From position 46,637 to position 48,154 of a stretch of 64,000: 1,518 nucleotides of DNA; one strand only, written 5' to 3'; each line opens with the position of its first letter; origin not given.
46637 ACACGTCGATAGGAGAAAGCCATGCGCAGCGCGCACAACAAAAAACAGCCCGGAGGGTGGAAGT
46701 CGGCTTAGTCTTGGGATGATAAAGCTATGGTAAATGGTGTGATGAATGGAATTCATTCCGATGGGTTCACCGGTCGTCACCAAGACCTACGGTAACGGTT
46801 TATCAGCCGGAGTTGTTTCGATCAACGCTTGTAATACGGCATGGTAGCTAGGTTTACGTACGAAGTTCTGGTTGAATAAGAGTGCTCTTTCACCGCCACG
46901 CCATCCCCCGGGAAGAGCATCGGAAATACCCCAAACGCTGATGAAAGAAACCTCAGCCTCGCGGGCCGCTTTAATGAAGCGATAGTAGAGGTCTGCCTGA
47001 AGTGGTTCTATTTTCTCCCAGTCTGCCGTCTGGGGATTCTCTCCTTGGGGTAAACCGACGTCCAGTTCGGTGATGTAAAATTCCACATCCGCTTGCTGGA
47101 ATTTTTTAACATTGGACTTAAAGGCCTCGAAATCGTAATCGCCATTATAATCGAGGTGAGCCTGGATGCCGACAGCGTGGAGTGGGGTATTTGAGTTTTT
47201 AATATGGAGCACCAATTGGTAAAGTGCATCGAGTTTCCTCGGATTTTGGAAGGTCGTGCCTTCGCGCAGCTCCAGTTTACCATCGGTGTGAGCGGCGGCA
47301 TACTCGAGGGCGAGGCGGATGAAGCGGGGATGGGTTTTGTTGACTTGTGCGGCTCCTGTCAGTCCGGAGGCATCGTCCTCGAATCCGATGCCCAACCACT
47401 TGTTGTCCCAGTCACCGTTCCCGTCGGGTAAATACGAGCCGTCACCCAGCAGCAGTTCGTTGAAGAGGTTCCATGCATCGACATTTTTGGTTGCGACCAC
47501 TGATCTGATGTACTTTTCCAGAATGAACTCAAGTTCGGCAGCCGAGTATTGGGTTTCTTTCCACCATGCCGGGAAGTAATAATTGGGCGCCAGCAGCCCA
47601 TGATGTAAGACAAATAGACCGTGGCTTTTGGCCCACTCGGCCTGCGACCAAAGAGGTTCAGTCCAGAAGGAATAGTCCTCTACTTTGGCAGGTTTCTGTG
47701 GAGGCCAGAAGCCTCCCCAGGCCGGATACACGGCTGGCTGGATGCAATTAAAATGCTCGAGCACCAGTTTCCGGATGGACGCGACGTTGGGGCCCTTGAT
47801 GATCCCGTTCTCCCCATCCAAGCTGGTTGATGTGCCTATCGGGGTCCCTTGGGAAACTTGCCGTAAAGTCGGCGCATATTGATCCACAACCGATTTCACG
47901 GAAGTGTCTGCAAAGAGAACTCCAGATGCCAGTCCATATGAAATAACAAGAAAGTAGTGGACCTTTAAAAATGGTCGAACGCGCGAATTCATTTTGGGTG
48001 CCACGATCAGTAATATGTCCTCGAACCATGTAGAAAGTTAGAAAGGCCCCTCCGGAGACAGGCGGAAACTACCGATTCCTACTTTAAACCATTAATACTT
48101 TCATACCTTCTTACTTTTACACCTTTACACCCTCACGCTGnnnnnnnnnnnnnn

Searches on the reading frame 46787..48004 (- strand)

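Call 88: search_protein_families(library=pfam, proteins=[window:46787-48004:-], max_evalue=0.001)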
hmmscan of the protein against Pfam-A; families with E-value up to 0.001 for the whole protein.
window:46787-48004:- (405 aa): 1 family
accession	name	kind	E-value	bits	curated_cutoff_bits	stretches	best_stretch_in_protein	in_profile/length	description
PF00331.26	Glyco_hydro_10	-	1.2e-29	104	22.1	1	120-392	64-310/311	Glycosyl hydrolase family 10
